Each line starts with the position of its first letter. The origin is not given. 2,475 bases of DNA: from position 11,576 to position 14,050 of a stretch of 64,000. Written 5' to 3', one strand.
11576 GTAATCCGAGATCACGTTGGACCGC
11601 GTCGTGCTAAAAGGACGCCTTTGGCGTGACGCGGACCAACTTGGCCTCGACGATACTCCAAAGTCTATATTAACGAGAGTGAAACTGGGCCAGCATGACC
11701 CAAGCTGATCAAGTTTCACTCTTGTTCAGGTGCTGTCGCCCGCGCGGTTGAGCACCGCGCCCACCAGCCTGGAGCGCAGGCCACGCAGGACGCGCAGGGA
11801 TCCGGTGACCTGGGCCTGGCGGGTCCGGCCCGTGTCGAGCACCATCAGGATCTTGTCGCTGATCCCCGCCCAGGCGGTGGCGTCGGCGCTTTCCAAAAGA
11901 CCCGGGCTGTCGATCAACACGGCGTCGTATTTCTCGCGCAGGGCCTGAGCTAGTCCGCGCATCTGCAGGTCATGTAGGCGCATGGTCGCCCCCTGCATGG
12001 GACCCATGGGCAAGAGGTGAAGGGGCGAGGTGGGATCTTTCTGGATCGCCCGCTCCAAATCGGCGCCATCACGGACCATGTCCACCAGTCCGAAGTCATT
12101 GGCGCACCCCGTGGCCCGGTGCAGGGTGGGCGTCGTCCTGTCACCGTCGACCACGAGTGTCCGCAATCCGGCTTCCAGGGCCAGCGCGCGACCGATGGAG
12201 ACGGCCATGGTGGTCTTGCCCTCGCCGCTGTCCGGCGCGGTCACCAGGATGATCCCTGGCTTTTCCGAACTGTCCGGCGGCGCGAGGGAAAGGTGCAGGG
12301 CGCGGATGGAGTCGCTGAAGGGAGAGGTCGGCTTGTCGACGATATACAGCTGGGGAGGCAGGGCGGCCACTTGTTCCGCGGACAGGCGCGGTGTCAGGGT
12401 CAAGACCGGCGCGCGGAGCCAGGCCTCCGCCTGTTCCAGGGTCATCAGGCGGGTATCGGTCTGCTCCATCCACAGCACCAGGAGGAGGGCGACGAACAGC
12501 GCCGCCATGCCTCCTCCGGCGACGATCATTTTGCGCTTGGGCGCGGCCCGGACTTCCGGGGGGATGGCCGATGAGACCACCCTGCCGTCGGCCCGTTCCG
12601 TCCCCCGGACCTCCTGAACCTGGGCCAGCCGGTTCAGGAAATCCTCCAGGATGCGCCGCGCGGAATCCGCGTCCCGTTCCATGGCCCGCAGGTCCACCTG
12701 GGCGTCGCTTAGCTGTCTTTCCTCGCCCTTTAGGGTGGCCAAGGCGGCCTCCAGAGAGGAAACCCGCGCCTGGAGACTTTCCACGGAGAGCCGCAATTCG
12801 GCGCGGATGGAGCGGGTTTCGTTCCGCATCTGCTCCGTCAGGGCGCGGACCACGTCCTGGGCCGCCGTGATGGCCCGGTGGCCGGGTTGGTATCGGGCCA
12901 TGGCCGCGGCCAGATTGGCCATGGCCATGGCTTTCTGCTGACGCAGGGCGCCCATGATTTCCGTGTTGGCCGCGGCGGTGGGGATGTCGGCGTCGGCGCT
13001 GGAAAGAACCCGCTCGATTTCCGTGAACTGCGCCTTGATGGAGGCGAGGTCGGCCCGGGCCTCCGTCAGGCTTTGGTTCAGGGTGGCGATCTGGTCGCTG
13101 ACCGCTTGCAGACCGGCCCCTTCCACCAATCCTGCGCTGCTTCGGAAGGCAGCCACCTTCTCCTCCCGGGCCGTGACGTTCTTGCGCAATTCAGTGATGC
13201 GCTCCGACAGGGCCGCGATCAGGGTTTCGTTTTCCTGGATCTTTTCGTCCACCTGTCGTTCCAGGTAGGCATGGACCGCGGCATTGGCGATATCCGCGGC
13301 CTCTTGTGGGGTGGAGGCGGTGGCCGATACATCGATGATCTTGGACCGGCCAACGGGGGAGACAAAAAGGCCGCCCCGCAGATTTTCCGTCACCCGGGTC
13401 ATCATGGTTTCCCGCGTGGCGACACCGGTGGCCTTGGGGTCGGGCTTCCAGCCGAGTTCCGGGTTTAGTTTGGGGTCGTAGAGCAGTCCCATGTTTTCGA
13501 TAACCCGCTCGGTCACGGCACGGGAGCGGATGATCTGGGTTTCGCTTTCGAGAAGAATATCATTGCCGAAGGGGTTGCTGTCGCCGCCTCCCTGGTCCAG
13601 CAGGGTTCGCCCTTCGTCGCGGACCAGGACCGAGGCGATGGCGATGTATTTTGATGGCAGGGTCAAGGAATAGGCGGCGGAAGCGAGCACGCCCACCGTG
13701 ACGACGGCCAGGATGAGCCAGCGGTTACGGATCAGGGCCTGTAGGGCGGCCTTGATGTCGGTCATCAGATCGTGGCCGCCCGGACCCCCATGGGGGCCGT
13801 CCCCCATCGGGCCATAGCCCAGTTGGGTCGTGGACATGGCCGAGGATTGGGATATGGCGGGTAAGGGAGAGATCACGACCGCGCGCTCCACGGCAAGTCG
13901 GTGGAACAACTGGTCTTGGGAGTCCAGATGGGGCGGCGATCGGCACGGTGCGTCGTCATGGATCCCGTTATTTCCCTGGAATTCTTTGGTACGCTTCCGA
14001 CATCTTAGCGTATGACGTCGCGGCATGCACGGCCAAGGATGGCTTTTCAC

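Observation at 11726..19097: Alg44-like PilZ-MFP and Sel1 (AlgK-like) proteins embedded in a Wzx/Wzy-dependent EPS export module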

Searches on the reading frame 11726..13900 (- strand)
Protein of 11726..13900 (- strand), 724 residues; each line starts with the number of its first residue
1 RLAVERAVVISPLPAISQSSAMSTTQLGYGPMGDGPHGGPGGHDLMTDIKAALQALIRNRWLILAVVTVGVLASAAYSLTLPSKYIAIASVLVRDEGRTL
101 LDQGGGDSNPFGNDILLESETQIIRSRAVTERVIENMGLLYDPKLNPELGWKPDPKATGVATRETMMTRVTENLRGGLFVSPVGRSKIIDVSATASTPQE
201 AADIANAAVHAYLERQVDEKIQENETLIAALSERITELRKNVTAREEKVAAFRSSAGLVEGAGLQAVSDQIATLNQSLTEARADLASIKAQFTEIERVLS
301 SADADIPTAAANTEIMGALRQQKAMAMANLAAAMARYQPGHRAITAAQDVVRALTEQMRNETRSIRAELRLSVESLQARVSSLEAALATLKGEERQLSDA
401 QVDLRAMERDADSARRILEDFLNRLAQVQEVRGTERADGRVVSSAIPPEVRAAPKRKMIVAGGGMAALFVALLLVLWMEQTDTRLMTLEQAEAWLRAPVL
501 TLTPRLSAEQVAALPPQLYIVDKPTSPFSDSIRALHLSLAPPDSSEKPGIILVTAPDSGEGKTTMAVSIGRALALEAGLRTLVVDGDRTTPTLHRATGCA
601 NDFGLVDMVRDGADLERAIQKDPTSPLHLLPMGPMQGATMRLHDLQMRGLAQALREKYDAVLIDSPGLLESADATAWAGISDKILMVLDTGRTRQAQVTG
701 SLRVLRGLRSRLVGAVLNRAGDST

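Call 3: search_protein_families(library=pfam, proteins=[window:11726-13900:-], max_evalue=0.01)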
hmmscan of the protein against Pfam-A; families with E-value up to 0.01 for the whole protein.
window:11726-13900:- (724 aa): 7 families
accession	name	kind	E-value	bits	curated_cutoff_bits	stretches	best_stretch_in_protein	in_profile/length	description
PF02706.20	Wzz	-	3.8e-12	46.8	25.5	1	48-136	4-90/91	Chain length determinant protein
PF13614.12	AAA_31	-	3.1e-09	37.4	27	1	551-690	4-149/177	AAA domain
PF01656.29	CbiA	-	6.4e-08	33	25.4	1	551-659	1-54/125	CobQ/CobB/MinD/ParA nucleotide binding domain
PF13807.11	GNVR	-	5.6e-07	29.8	27.7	1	406-476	8-78/82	G-rich domain on putative tyrosine kinase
PF05010.19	TACC_C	-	0.0057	16.9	29.9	1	215-394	11-190/201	Transforming acidic coiled-coil-containing protein (TACC), C-terminal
PF07889.17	DUF1664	-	0.0072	16.8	34.6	0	348-429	40-121/124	Protein of unknown function (DUF1664)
PF10473.14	CENP-F_leu_zip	-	0.0073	16.8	34.5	0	215-301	6-91/140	Leucine-rich repeats of kinetochore protein Cenp-F/LEK1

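Call 27: search_protein_families(library=ncbifam, proteins=[window:11726-13900:-], max_evalue=0.001)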
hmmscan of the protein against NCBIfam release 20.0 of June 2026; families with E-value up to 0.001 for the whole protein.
window:11726-13900:- (724 aa): 17 families
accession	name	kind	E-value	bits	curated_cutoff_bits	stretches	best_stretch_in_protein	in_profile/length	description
TIGR01005.1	eps_transp_fam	subfamily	1.1e-60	205.7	411.7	2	48-502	5-476/754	exopolysaccharide transport protein family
TIGR03017.1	EpsF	equivalog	1.8e-29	102.8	422.75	1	53-501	7-441/444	chain length determinant protein EpsF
TIGR03007.1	pepcterm_ChnLen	equivalog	3.4e-28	98.1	278.85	1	48-510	2-467/498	XrtA system polysaccharide chain length determinant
TIGR03018.1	pepcterm_TyrKin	hypoth_equivalog_domain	6.6e-25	87.7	230.65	1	542-718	29-207/207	XrtA-associated tyrosine autokinase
NF008568.0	PRK11519.1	equivalog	3.2e-24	85.1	1068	2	380-688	348-666/720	tyrosine-protein kinase Wzc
NF007350.0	PRK09841.1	equivalog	1.4e-22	79.6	1248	1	397-719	365-702/726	tyrosine-protein kinase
TIGR01007.1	eps_fam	subfamily_domain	1.6e-21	76.8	108.05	1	550-720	19-190/204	polysaccharide biosynthesis tyrosine autokinase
TIGR03029.1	EpsG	equivalog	4.9e-14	52.1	313.8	1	513-718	68-273/274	chain length determinant protein tyrosine kinase EpsG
TIGR01969.1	minD_arch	subfamily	6.4e-14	51.7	201.75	1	550-722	2-172/251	cell division ATPase MinD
TIGR01968.1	minD_bact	equivalog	1.5e-12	47.4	212.9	1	550-687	3-140/261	septum site-determining protein MinD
TIGR01006.1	polys_exp_MPA1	subfamily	1.8e-09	37.4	296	1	411-504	137-222/226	CspC family polysaccharide chain length determinant protein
NF008079.0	PRK10818.1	equivalog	2.6e-06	27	508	1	550-676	4-132/270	septum site-determining protein MinD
NF003034.1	PRK03918.1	equivalog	3e-06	25.5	700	1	214-411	188-378/878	DNA double-strand break repair ATPase Rad50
TIGR02168.1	SMC_prok_B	equivalog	3.4e-06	25.1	567.35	1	216-427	264-481/1181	chromosome segregation protein SMC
NF045487.1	ASRP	equivalog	1.7e-05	23.6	300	1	217-430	202-390/593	archaea-specific SMC-related protein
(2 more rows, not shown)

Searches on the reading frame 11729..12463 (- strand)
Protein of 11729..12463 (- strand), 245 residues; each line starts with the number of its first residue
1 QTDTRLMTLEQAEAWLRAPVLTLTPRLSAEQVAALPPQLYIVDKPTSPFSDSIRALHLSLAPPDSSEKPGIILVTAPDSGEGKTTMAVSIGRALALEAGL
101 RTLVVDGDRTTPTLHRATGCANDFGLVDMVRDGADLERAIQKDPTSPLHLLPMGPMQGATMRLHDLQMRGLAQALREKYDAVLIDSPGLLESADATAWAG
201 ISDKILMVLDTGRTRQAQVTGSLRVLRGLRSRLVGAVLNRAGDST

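Call 62: find_homologous_proteins(query=window:11729-12463:-, max_evalue=0.00001)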
Query window:11729-12463:- (245 aa): 70 proteins with E <= 0.00001 among 5012 candidates.
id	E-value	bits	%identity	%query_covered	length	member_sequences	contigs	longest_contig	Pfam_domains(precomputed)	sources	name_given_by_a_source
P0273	7.0e-74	266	88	58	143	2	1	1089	-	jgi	jgi:Mrp family chromosome partitioning ATPase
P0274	1.5e-23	102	29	97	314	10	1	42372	PF01656.30,PF13614.13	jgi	jgi:capsular exopolysaccharide synthesis family protein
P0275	2.8e-20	91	30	97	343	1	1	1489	PF01656.30,PF13614.13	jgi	jgi:capsular exopolysaccharide synthesis family protein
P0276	1.0e-19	89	28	95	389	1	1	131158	PF13614.13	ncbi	-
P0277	2.1e-19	88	30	95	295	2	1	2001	PF01656.30,PF13614.13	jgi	jgi:polysaccharide biosynthesis transport protein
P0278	2.5e-19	88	30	97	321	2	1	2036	PF01656.30,PF13614.13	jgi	jgi:polysaccharide biosynthesis transport protein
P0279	5.6e-19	87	30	82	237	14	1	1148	PF13614.13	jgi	jgi:capsular exopolysaccharide synthesis family protein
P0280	2.6e-18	85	30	82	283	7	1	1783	PF13614.13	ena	-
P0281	1.0e-17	83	34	81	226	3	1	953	PF10609.16,PF01656.30,PF13614.13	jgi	jgi:capsular exopolysaccharide synthesis family protein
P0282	1.8e-17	82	29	82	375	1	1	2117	PF13614.13,PF13807.12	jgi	jgi:capsular exopolysaccharide synthesis family protein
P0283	4.8e-17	81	33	89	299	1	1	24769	PF13614.13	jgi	jgi:capsular exopolysaccharide synthesis family protein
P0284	9.4e-17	80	28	97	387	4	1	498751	PF10609.16,PF01656.30,PF13614.13,PF09140.18,PF06564.19,PF13807.12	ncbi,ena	-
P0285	1.4e-16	79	25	82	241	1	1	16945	PF10609.16,PF01656.30,PF13614.13,PF09140.18,PF02374.22,PF00448.29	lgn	-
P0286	2.4e-16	78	27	97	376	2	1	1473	PF10609.16,PF01656.30,PF13614.13,PF13807.12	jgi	jgi:capsular exopolysaccharide synthesis family protein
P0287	2.4e-16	78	31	78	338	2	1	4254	PF10609.16,PF01656.30,PF13614.13,PF13807.12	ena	-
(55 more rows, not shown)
